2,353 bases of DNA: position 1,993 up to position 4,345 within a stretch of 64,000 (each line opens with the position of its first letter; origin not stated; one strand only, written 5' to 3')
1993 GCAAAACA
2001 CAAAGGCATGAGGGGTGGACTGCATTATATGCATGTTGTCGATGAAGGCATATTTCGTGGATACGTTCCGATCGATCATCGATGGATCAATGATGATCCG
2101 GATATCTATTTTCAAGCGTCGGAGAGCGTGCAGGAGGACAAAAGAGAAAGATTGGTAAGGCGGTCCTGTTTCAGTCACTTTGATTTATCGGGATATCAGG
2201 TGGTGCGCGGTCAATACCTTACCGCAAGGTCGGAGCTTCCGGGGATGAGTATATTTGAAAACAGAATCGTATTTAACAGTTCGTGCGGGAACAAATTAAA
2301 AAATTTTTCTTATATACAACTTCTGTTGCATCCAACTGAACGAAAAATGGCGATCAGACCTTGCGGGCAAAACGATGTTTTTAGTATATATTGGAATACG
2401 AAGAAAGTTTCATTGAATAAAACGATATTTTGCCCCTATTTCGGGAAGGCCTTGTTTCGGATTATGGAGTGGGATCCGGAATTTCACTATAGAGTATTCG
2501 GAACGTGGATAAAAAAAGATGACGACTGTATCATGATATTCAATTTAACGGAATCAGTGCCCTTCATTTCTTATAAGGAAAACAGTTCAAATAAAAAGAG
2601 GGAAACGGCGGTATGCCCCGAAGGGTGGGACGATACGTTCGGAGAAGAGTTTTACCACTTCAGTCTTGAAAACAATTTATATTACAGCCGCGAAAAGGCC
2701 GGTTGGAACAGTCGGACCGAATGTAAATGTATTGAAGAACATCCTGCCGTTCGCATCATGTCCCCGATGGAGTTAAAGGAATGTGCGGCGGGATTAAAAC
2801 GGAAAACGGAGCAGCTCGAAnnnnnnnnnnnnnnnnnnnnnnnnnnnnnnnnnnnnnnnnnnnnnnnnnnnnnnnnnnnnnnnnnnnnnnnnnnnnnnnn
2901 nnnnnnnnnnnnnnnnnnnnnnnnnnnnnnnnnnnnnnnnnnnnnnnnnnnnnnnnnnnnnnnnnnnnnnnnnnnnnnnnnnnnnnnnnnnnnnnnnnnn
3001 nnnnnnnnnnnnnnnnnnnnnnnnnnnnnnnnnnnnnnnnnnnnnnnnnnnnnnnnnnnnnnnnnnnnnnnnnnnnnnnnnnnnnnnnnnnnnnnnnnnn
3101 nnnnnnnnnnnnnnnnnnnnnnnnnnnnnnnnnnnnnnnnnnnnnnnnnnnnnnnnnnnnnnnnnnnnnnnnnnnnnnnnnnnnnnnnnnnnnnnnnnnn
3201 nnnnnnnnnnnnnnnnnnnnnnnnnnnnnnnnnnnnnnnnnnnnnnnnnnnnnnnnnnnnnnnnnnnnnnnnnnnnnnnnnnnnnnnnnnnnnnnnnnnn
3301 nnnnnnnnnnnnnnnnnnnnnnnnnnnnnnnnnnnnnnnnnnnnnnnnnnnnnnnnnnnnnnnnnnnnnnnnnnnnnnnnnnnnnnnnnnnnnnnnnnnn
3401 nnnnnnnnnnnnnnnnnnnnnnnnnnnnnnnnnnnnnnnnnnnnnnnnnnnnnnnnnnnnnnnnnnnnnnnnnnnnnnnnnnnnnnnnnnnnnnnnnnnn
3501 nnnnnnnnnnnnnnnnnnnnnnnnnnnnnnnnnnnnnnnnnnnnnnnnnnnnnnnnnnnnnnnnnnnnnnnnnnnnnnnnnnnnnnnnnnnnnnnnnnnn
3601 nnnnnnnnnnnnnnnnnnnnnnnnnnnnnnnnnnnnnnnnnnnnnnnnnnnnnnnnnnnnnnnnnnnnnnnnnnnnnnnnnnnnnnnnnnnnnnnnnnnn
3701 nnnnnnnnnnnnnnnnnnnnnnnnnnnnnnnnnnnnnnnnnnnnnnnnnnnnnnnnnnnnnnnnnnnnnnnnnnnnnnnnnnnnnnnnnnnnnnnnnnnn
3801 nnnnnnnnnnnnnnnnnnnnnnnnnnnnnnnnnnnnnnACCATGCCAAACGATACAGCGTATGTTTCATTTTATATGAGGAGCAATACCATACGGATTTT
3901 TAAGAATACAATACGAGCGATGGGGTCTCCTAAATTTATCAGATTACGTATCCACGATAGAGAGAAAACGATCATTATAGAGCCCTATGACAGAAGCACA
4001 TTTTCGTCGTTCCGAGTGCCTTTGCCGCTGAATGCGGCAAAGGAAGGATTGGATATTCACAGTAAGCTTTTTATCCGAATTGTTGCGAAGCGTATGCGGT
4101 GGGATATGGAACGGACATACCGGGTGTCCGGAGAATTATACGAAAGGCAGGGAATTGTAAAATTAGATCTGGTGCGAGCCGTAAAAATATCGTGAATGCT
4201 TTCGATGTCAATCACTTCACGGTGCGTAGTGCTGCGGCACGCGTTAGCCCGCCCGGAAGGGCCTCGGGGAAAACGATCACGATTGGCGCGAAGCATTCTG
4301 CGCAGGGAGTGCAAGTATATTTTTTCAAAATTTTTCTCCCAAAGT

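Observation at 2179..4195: Fourfold tandem paralogous domain: one copy fused to a serine recombinase lacking the zinc ribbon and coiled coil, three free-standing copies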

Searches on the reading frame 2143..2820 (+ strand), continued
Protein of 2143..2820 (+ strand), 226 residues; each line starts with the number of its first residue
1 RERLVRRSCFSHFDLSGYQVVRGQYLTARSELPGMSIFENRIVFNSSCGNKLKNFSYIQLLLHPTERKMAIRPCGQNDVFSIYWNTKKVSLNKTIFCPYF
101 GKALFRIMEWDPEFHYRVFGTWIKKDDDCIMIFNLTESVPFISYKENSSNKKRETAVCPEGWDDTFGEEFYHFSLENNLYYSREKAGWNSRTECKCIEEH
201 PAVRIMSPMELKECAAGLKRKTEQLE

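Call 50: find_encoding_contigs(protein=P0042, flank=8000, max_places=4)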
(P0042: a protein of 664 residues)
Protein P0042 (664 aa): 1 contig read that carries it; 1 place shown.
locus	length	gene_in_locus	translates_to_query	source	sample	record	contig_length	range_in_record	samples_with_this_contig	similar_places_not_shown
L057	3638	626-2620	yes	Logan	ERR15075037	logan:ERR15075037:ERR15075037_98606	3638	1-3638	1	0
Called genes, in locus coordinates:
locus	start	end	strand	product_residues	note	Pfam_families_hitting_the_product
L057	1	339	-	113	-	?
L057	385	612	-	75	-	-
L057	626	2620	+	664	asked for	PF02534:T4SS-DNA_transf, PF10412:TrwB_AAD_bind, PF12696:TraG-D_C, PF07508:Recombinase (faint)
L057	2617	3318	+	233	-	-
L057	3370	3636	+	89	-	?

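Call 77: find_related_loci(query=A1, collection=viral_contigs, flank=6000)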
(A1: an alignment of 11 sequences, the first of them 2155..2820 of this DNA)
Query A1 (222 aa) in viral_contigs; peptide patterns used: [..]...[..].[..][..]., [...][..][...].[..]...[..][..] (x = any residue, [..] = any of these).
71 stretches matched a pattern; 32 encode a relative of the query (tblastn E <= 1e-3); 32 distinct loci.
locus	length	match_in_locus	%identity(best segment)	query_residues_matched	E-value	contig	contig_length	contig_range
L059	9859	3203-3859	58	1-217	2e-87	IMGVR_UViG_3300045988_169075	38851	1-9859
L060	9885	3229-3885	58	1-217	2e-87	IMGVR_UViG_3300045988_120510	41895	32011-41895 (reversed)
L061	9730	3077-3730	59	1-215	2e-85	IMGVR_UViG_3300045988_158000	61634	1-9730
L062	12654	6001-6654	59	1-215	1e-84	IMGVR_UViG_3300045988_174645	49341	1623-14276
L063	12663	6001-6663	54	1-215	7e-80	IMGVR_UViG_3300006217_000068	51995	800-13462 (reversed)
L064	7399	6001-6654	52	4-215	1e-76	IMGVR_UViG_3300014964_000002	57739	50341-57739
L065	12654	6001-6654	52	4-215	1e-76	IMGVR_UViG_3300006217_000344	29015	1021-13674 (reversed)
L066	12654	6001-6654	52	4-215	1e-76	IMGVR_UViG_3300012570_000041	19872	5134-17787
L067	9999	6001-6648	55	1-215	2e-80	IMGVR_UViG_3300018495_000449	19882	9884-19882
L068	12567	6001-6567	55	1-186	9e-70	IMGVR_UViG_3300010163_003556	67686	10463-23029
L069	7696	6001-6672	45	1-218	6e-66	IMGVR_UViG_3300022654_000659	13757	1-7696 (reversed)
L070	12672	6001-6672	45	1-218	6e-66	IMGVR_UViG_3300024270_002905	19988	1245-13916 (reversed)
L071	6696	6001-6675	43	1-218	4e-64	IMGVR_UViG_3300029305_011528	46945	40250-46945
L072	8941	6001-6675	45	1-219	4e-64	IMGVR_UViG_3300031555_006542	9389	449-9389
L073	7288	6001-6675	43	1-218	4e-64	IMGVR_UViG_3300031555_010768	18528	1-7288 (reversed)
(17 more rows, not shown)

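Call 85: search_protein_families(library=pfam, alignment_id=A7, max_evalue=0.0001)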
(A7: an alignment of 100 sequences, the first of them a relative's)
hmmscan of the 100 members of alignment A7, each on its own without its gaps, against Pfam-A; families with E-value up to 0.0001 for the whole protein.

A. member 1, L005:5848-6837:+ (330 aa): 3 families
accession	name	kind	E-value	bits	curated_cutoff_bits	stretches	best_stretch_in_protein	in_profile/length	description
PF13481.12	AAA_25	-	4.9e-26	92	27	1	19-179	20-194/195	AAA domain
PF06745.19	ATPase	-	1.1e-06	28.7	26.6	0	106-181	99-170/231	KaiC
PF13401.12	AAA_22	-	4e-05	24.4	27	1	33-174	6-123/130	AAA domain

B. families by the number of members that match (of 100 scanned): 62 families (the first 25 are shown)
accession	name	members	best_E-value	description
PF00239.26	Resolvase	15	4.1e-38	Resolvase, N terminal domain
PF07508.19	Recombinase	15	3e-25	Recombinase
PF13408.12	Zn_ribbon_recom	15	7.1e-14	Recombinase zinc beta ribbon domain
PF13481.12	AAA_25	10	4.5e-28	AAA domain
PF13443.12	HTH_26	10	4.4e-09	Cro/C1-type HTH DNA-binding domain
PF06745.19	ATPase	9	1.6e-08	KaiC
PF13401.12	AAA_22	7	6.2e-06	AAA domain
PF01381.28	HTH_3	6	2.5e-19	Helix-turn-helix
PF12844.13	HTH_19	6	6.8e-14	Helix-turn-helix domain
PF13560.12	HTH_31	4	6.1e-16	Helix-turn-helix domain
PF14287.11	DUF4368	2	3.7e-13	Domain of unknown function (DUF4368)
PF19511.4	TrbL_5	1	4.7e-127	Conjugal transfer protein TrbL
PF09479.16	Flg_new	1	3.8e-90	Listeria-Bacteroides repeat domain (List_Bact_rpt)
PF10117.15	McrBC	1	3.3e-62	McrBC 5-methylcytosine restriction system component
PF12963.12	DUF3852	1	3.3e-48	Protein of unknown function (DUF3852)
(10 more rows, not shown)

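Call 87: search_protein_families(library=pfam, alignment_id=A8, max_evalue=0.0001)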
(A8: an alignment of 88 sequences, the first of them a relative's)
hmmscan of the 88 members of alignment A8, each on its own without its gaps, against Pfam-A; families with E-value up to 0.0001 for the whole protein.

A. member 1, L005:10137-11402:+ (422 aa): 0 families

B. families by the number of members that match (of 88 scanned): 69 families (the first 25 are shown)
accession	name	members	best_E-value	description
PF00149.33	Metallophos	9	1e-17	Calcineurin-like phosphoesterase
PF16289.11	PIN_12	3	2.5e-24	PIN domain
PF12850.12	Metallophos_2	3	1.6e-07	Calcineurin-like phosphoesterase superfamily domain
PF00145.23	DNA_methylase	2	9.2e-66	C-5 cytosine-specific DNA methylase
PF00239.26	Resolvase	2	2.9e-37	Resolvase, N terminal domain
PF13930.12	Endonuclea_NS_2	2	1.1e-27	DNA/RNA non-specific endonuclease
PF00717.28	Peptidase_S24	2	1.6e-25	Peptidase S24-like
PF07508.19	Recombinase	2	1.4e-22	Recombinase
PF06908.16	YpsA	2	2.1e-21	YspA SLOG family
PF13304.12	AAA_21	2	5.6e-21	AAA domain, putative AbiEii toxin, Type IV TA system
PF00583.31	Acetyltransf_1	2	4.3e-18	Acetyltransferase (GNAT) family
PF13472.12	Lipase_GDSL_2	2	4.3e-14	GDSL-like Lipase/Acylhydrolase family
PF16255.11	Lipase_GDSL_lke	2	2.2e-13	GDSL-like Lipase/Acylhydrolase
PF13408.12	Zn_ribbon_recom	2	9.3e-13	Recombinase zinc beta ribbon domain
PF13508.13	Acetyltransf_7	2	3.4e-11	Acetyltransferase (GNAT) domain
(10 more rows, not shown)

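Call 88: search_protein_families(library=pfam, proteins=[L008:1217-2719:+, L008:2706-4289:+, L008:4333-4713:+, L008:5289-5660:-, L008:5830-6837:+, L008:10083-10427:+, L008:10502-10885:+, L008:10954-12306:+, L008:12334-13068:+, L008:13714-14223:+], max_evalue=0.001)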
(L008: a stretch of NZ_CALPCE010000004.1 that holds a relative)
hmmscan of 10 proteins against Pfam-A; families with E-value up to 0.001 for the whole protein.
L008:1217-2719:+ (501 aa): 3 families
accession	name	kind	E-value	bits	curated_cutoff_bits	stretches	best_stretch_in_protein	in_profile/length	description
PF00239.26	Resolvase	-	1.7e-27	96.8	23.3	1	6-153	1-143/145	Resolvase, N terminal domain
PF07508.19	Recombinase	-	1.4e-23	83.5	21.1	1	177-280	1-101/102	Recombinase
PF13408.12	Zn_ribbon_recom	-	3e-08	34.4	25.3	1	296-354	2-55/58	Recombinase zinc beta ribbon domain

L008:2706-4289:+ (528 aa): 3 families
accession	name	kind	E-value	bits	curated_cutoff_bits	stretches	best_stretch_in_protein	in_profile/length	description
PF00239.26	Resolvase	-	1.9e-32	112.8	23.3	1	30-176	3-144/145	Resolvase, N terminal domain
PF07508.19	Recombinase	-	5.5e-24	84.8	21.1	1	197-303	1-101/102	Recombinase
PF13408.12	Zn_ribbon_recom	-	2.3e-11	44.3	25.3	1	323-382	1-56/58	Recombinase zinc beta ribbon domain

L008:4333-4713:+ (127 aa): 0 families

L008:5289-5660:- (124 aa): 1 family
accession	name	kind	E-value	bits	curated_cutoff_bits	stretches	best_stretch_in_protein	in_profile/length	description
PF13443.12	HTH_26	-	9.3e-09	35.9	22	1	33-92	2-62/63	Cro/C1-type HTH DNA-binding domain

L008:5830-6837:+ (336 aa): 4 families
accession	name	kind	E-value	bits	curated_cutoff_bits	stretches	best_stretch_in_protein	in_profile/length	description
PF13481.12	AAA_25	-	1.1e-27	97.3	27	1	25-185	20-194/195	AAA domain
PF06745.19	ATPase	-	5.3e-06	26.4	26.6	0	112-185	99-168/231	KaiC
PF13401.12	AAA_22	-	5.8e-05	23.9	27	1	38-180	5-123/130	AAA domain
PF03796.21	DnaB_C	-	0.00023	21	27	0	38-106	19-76/255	DnaB-like helicase C terminal domain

L008:10083-10427:+ (115 aa): 0 families

L008:10502-10885:+ (128 aa): 0 families

L008:10954-12306:+ (451 aa): 1 family
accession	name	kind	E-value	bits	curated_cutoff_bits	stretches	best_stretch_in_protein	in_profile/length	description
PF16289.11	PIN_12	-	2.5e-24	87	32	1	11-178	1-172/172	PIN domain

L008:12334-13068:+ (245 aa): 2 families
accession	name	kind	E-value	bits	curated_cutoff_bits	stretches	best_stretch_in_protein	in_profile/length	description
PF00149.33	Metallophos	-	2e-14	54.9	21.5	1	8-218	2-190/191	Calcineurin-like phosphoesterase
PF12850.12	Metallophos_2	-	0.0002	21.9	27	0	8-95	2-79/154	Calcineurin-like phosphoesterase superfamily domain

L008:13714-14223:+ (170 aa): 2 families
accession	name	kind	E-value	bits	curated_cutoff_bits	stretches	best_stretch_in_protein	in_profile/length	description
PF10881.14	DUF2726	-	1.4e-13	51.1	24.7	1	62-162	22-123/126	Protein of unknown function (DUF2726)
PF18741.7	MTES_1575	-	1.3e-05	25.6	38.2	1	96-148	26-77/96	REase_MTES_1575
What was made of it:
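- Cargo follows c4 in many loci (calls 87, 88).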

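Call 100: search_protein_families(library=padloc, proteins=[L008:5830-6837:+, L008:10083-10427:+, L008:10502-10885:+, L008:10954-12306:+, L008:12334-13068:+, L008:4333-4713:+], max_evalue=0.001)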
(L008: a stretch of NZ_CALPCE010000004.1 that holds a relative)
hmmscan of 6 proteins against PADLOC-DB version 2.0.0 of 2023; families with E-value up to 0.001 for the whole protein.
L008:5830-6837:+ (336 aa): 1 family
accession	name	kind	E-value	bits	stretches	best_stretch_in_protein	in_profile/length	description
PDLC04140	mad8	-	1.4e-05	22.7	1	35-195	24-129/314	mads_8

L008:10083-10427:+ (115 aa): 0 families

L008:10502-10885:+ (128 aa): 0 families

L008:10954-12306:+ (451 aa): 0 families

L008:12334-13068:+ (245 aa): 1 family
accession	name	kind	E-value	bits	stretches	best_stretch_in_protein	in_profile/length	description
PDLC04908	PDC-S10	-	3.8e-07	27.6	1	3-102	6-96/223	-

L008:4333-4713:+ (127 aa): 0 families

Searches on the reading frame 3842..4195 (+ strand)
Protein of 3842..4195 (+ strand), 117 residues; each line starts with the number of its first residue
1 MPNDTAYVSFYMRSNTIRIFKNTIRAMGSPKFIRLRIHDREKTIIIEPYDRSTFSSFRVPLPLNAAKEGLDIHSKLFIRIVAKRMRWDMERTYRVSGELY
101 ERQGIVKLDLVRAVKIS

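Call 3: search_protein_families(library=pfam, proteins=[window:3842-4195:+], max_evalue=1)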
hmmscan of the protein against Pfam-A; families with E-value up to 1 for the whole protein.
window:3842-4195:+ (117 aa): 0 families

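Call 6: search_protein_families(library=phrogs, proteins=[window:3842-4195:+], max_evalue=1)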
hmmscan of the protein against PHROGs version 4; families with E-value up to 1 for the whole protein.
window:3842-4195:+ (117 aa): 0 families

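Call 7: search_protein_families(library=ncbifam, proteins=[window:3842-4195:+], max_evalue=1)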
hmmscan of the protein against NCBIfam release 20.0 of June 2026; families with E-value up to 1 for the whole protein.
window:3842-4195:+ (117 aa): 1 family
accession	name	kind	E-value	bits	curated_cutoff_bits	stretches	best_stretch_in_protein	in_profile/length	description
NF033495.1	phage_BC1881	hypoth_equivalog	0.16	11.7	27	0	92-109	3-20/45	BC1881 family protein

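Call 100: search_protein_families(library=padloc, proteins=[window:3842-4192:+], max_evalue=0.001)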
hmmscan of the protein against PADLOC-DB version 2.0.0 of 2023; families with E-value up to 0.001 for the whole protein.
window:3842-4192:+ (117 aa): 0 families
